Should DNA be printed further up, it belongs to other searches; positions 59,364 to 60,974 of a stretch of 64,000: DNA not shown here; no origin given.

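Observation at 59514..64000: Sugar-binding lipoprotein wired to a sensor kinase and a REC-GGDEF regulator: candidate carbohydrate to c-di-GMP signalling three-component system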

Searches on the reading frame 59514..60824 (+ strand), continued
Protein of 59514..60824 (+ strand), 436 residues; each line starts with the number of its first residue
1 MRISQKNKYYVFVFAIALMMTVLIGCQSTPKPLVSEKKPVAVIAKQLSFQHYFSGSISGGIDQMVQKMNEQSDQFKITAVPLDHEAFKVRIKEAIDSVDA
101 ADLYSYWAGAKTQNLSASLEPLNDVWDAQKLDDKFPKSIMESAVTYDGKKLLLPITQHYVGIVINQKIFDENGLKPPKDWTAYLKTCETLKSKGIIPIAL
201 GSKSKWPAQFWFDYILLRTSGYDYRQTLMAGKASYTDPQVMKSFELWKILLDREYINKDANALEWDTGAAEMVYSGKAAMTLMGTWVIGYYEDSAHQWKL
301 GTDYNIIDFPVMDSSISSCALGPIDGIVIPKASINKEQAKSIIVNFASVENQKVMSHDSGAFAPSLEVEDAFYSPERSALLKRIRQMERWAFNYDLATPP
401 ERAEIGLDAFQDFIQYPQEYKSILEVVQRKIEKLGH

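Call 72: search_protein_families(library=pfam, proteins=[L084:6323-7240:+, L087:3795-4710:+, L011:1591-2480:+, L009:9288-10170:+, L035:9286-10170:+, L074:9252-10150:+, L015:9204-10100:+, L022:9309-10200:+, L016:4316-5260:+], max_evalue=1)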
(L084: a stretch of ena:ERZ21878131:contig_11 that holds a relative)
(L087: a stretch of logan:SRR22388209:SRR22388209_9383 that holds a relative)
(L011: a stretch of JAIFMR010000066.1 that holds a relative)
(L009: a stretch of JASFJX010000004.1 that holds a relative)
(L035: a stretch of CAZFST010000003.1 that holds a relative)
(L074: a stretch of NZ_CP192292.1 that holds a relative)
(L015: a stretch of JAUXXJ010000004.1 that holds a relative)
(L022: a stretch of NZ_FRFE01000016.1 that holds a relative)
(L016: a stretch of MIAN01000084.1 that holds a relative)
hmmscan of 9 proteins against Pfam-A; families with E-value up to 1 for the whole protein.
L084:6323-7240:+ (306 aa): 5 families
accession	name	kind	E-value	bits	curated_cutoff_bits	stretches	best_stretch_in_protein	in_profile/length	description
PF16591.11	HBM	-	0.015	15.2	29.8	1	43-268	12-240/254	Helical bimodular sensor domain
PF05227.19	CHASE3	-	0.024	15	28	1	51-114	18-81/138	CHASE3 domain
PF05531.17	NPV_P10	-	0.61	11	29.8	1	77-117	16-56/75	Nucleopolyhedrovirus P10 protein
PF11464.13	Rbsn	-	0.74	10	26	0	79-95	23-39/42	Rabenosyn Rab binding domain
PF04513.17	Baculo_PEP_C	-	0.98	9.9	38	0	106-212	34-140/140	Baculovirus polyhedron envelope protein, PEP, C terminus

L087:3795-4710:+ (305 aa): 4 families
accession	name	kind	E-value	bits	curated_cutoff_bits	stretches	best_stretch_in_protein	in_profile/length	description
PF20656.2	MS_N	-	0.059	13.3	23.5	1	139-166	35-62/64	Malate synthase, N-terminal domain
PF13567.11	DUF4131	-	0.1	12.7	31.6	1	10-59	26-73/165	Domain of unknown function (DUF4131)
PF06305.16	LapA_dom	-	0.11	12.9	28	1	14-39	22-50/64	Lipopolysaccharide assembly protein A domain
PF02203.21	TarH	-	0.14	12.5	25.2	1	4-47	2-45/177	Tar ligand binding domain homologue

L011:1591-2480:+ (296 aa): 2 families
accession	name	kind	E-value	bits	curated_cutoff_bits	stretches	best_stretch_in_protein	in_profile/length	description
PF20990.2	DUF2207_C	-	0.038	14.1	33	1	207-290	71-159/247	Predicted membrane protein (DUF2207) C-terminal domain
PF00482.28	T2SSF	-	0.36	11.2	25.2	1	222-286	59-123/125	Type II secretion system (T2SS), protein F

L009:9288-10170:+ (294 aa): 4 families
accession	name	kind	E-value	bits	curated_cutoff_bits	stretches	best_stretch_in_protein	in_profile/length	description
PF03726.19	PNPase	-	0.094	13.6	24.6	1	35-79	17-59/81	Polyribonucleotide nucleotidyltransferase, RNA binding domain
PF09748.14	Med10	-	0.12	12.8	23.3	0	46-90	2-46/119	Transcription factor subunit Med10 of Mediator complex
PF04607.23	RelA_SpoT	-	0.18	12.6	27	1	35-67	6-38/113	Region found in RelA / SpoT proteins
PF20332.3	DUF6627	-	0.78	10.3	27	0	142-201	33-92/125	Family of unknown function (DUF6627)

L035:9286-10170:+ (295 aa): 1 family
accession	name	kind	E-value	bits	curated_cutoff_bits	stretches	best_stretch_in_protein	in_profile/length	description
PF16321.10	Ribosom_S30AE_C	-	0.074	13.2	25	1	207-232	9-34/57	Sigma 54 modulation/S30EA ribosomal protein C terminus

L074:9252-10150:+ (299 aa): 2 families
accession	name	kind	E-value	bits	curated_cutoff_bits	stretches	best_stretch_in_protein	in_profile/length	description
PF16591.11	HBM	-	0.037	13.9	29.8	1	37-152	9-123/254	Helical bimodular sensor domain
PF12679.13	ABC2_membrane_2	-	0.89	9.2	27.2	1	4-64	9-66/283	ABC-2 family transporter protein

L015:9204-10100:+ (299 aa): 1 family
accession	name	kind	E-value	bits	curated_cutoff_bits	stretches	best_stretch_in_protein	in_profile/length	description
PF13733.12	Glyco_transf_7N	-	0.042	13.9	27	1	97-143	65-110/134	N-terminal region of glycosyl transferase group 7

L022:9309-10200:+ (297 aa): 3 families
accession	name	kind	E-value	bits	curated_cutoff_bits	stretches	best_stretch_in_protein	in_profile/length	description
PF12729.13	4HB_MCP_1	-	0.00016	21.7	27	1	3-40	4-41/181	Four helix bundle sensory module for signal transduction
PF16591.11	HBM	-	0.013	15.4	29.8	1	45-257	19-219/254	Helical bimodular sensor domain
PF18834.6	LPD22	-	0.082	13.6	28.6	1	211-255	51-93/97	Large polyvalent protein associated domain 22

L016:4316-5260:+ (315 aa): 2 families
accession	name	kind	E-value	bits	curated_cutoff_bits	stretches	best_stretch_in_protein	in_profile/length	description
PF16591.11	HBM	-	0.0059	16.5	29.8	1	53-169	130-245/254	Helical bimodular sensor domain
PF02674.22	Colicin_V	-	0.021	15.3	29.3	1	276-315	47-86/144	Colicin V production protein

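Call 75: predict_structure(alignment_id=A1)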
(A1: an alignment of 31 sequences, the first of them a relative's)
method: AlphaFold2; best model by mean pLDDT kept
length: 436 residues; sequences in the alignment: 31
mean_pLDDT: 90.3   pTM: 0.84
mean pLDDT of the five models: 90.3, 90.3, 90.3, 89.9, 89.5
residues with pLDDT >= 90: 333; 70-90: 69; 50-70: 18; < 50: 16
segments of 3 or more residues with pLDDT < 50: 27-39
pLDDT, mean of each block of 10 residues (from residue 1): 64 82 54 41 83 64 87 89 77 88 94 95 97 94 95 96 98 98 99 98 94 98 97 97 98 97 96 98 94 94 97 95 96 95 94 87 94 95 92 95 95 98 98 87
secondary structure, 60 per line:
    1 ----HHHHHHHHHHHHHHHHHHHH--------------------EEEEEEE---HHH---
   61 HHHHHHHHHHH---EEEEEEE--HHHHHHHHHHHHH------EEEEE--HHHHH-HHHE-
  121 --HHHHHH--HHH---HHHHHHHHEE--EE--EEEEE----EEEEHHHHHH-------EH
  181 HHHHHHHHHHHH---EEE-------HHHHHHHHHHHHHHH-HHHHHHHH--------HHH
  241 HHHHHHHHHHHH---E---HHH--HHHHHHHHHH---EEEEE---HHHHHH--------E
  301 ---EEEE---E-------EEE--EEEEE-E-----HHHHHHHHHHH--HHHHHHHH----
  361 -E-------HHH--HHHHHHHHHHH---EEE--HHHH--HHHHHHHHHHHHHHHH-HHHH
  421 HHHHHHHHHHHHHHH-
elements in order: H5-24 E45-51 H61-71 E75-81 H84-96 E103-107 H110-114 H123-128 H137-144 E153-157 E162-165 H166-171 H180-192 E196-198 H206-220 H222-229 H238-252 H265-274 E278-282 H286-291 E304-307 E319-321 E324-328 H336-346 H349-356 H375-385 E389-391 H394-397 H400-415 H417-435

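Call 78: fold_search(model_id=the predicted structure, library=pdb)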
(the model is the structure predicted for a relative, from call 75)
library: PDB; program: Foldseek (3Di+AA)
matches with E <= 10: 1677; with E <= 0.001: 1183
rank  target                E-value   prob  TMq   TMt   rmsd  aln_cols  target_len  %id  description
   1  3oo9_A                8.3e-33  1.00  0.77  0.84   3.4       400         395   23  Crystal structures and biochemical characterization of the bacterial solute receptor AcbH reveal an unprecedented excl (released 2010-12-29)
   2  3ooa_A                2.6e-32  1.00  0.77  0.84   3.3       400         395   22  Crystal structures and biochemical characterization of the bacterial solute receptor AcbH reveal an unprecedented excl (released 2010-12-29)
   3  3oo8                  4.5e-31  1.00  0.78  0.87   3.1       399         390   22  Crystal structures and biochemical characterization of the bacterial solute receptor AcbH reveal an unprecedented exclus (released 2010-12-29)
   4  3oo7                  2.9e-30  1.00  0.78  0.87   3.1       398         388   22  Crystal structures and biochemical characterization of the bacterial solute receptor AcbH reveal an unprecedented exclus (released 2010-12-29)
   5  3oo6_A                3.7e-30  1.00  0.81  0.90   2.5       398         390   22  Crystal structures and biochemical characterization of the bacterial solute receptor AcbH reveal an unprecedented excl (released 2010-12-29)
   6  2b3b_A                7.9e-28  1.00  0.76  0.84   3.3       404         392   22  Thermus thermophilus Glucose/Galactose Binding Protein With Bound Glucose (released 2006-07-18)
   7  2b3b_B                1.2e-27  1.00  0.75  0.83   3.4       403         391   22  Thermus thermophilus Glucose/Galactose Binding Protein With Bound Glucose (released 2006-07-18)
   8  3vxb                  8.0e-26  1.00  0.74  0.80   3.5       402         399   21  Crystal Structure of BxlE from Streptomyces thermoviolaceus OPC-520 (released 2013-09-18)
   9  5xpj_B                1.3e-25  1.00  0.77  0.86   3.1       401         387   23  Crystal Structure of Periplasmic glucose binding protein ppGBP deletion mutant- Del-ppGBP (released 2018-10-10)
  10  8xbc_A                4.2e-25  1.00  0.78  0.85   3.0       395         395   21  The substrate binding protein of an ABC transporter in complex with beta-1,3-xylotriose (released 2024-12-11)
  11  7eho_B                5.5e-25  1.00  0.77  0.83   3.4       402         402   22  Chitin oligosaccharide binding protein (released 2021-07-07)
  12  8xba_A                6.2e-25  1.00  0.79  0.86   3.1       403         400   22  The substrate binding protein of an ABC transporter in complex with beta-1,4-xylobiose (released 2024-12-11)
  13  7ehu_A                6.6e-25  1.00  0.79  0.85   3.0       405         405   22  Chitin oligosaccharide binding protein (released 2021-07-07)
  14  4g68_A                8.2e-25  1.00  0.79  0.88   2.7       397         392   21  Biochemical and structural insights into xylan utilization by the thermophilic bacteriumcaldanaerobius polysaccharolyt (released 2012-08-22)
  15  5dvf_A                9.2e-25  1.00  0.77  0.86   3.0       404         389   23  Crystal structure of unliganded periplasmic glucose binding protein (ppGBP) from P. putida CSV86 (released 2016-02-17)
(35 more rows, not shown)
